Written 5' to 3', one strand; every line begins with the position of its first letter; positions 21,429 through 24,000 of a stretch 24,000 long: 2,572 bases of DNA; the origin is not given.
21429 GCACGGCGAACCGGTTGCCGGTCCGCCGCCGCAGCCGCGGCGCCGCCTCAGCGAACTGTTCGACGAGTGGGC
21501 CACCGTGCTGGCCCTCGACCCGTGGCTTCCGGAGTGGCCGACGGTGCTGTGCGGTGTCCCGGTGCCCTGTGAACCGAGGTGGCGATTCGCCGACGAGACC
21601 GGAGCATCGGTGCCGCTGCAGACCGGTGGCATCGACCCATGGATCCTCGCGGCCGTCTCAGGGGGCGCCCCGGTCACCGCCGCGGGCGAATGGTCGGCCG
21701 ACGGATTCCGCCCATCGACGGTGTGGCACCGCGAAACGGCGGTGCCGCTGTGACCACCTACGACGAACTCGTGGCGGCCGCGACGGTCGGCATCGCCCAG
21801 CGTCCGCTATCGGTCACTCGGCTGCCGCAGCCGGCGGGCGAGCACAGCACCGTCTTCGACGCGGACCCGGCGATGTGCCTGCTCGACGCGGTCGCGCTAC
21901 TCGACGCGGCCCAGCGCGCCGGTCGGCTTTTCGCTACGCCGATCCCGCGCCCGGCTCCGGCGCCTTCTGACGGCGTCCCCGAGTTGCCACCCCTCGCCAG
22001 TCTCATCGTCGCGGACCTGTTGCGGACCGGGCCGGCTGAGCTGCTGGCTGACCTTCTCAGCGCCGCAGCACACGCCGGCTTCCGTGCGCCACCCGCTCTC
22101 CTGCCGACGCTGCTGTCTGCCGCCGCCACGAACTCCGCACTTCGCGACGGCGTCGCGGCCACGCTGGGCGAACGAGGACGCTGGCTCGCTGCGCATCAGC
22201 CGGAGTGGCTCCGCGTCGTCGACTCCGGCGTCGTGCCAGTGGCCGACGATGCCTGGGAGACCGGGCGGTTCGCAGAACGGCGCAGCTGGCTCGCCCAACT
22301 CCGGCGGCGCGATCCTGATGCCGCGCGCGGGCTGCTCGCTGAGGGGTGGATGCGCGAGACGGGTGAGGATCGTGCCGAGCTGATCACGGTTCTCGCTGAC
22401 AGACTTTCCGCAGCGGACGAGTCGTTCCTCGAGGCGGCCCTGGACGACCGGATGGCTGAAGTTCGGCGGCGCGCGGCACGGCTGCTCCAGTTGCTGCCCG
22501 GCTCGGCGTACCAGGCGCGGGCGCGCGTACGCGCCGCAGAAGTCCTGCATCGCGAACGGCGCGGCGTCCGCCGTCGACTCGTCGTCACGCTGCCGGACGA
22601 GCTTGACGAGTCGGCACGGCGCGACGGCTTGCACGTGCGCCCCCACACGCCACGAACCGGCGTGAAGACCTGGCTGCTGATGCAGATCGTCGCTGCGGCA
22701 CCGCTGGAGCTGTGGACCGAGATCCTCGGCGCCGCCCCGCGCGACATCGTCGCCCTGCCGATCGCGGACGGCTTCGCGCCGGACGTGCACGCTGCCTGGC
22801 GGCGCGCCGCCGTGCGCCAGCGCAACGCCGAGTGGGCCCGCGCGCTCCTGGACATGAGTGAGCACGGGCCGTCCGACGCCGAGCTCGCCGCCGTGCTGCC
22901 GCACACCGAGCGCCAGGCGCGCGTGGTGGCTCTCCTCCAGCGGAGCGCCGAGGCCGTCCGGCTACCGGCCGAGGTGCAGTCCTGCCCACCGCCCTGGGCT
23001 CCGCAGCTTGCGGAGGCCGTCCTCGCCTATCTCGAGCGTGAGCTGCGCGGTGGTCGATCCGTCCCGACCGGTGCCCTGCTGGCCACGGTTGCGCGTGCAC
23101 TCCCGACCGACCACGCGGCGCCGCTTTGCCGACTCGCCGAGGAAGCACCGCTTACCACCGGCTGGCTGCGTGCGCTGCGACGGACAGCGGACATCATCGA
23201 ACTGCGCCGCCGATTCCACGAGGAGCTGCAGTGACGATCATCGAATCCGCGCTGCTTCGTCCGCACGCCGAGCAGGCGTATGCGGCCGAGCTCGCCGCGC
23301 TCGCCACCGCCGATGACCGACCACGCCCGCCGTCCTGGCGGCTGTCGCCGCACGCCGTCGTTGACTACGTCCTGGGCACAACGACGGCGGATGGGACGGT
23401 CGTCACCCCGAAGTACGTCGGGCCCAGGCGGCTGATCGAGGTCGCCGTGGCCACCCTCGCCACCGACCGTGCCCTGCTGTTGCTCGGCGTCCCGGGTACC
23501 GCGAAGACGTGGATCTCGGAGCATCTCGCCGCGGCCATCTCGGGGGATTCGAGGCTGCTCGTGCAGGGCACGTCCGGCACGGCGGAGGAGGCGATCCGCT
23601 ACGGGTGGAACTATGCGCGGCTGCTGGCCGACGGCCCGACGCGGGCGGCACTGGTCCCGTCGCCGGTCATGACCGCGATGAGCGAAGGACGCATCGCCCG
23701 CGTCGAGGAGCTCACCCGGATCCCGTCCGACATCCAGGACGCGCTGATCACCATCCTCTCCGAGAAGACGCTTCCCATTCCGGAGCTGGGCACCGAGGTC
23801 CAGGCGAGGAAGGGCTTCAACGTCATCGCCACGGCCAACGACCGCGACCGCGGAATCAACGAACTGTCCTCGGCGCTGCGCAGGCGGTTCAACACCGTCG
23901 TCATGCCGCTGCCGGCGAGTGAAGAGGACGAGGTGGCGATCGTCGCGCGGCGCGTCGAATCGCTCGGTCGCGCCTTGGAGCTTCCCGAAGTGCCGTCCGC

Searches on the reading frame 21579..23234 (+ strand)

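Call 18: search_protein_families(library=pfam, proteins=[window:21579-23234:+], max_evalue=0.001)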
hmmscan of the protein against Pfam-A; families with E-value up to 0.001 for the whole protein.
window:21579-23234:+ (551 aa): 1 family
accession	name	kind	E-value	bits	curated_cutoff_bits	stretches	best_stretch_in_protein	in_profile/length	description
PF18944.7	DUF5691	-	2.2e-127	427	27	1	63-550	1-491/491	Family of unknown function (DUF5691)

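Call 90: search_protein_families(library=ncbifam, proteins=[window:21579-23234:+], max_evalue=0.00001)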
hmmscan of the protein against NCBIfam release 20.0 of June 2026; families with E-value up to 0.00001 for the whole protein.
window:21579-23234:+ (551 aa): 0 families

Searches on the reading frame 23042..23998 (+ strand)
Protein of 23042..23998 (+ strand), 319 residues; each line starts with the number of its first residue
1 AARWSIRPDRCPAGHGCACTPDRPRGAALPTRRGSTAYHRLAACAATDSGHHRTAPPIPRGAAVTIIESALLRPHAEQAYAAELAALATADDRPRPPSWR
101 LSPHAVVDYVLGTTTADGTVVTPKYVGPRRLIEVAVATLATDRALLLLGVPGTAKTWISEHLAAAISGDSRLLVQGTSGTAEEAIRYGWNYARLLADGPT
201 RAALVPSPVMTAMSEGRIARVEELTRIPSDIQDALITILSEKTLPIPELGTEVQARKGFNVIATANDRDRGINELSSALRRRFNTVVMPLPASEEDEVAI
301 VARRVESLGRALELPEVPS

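Call 18: search_protein_families(library=pfam, proteins=[window:23042-23998:+], max_evalue=0.001)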
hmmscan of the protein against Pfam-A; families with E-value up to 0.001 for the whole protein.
window:23042-23998:+ (319 aa): 3 families
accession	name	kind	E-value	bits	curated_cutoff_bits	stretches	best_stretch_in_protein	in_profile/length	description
PF07728.20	AAA_5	-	3.7e-38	131.1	22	1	145-283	2-139/139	AAA domain (dynein-related subfamily)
PF20030.5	bpMoxR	-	8.7e-06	25.4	27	1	121-244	10-126/205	MoxR domain in the MoxR-vWA-beta-propeller ternary systems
PF07726.17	AAA_3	-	1.2e-05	25.7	27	1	145-283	2-129/131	ATPase family associated with various cellular activities (AAA)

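Call 90: search_protein_families(library=ncbifam, proteins=[window:23042-23998:+], max_evalue=0.00001)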
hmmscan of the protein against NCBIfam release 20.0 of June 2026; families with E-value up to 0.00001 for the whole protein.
window:23042-23998:+ (319 aa): 2 families
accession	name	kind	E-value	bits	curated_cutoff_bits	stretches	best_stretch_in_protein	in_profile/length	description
NF047784.1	MadB_ATPase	equivalog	2.9e-14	52.9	475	1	203-306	124-223/298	MadB family AAA-type ATPase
TIGR02640.1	gas_vesic_GvpN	equivalog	8.9e-06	25.4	266.8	0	135-306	14-199/262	gas vesicle protein GvpN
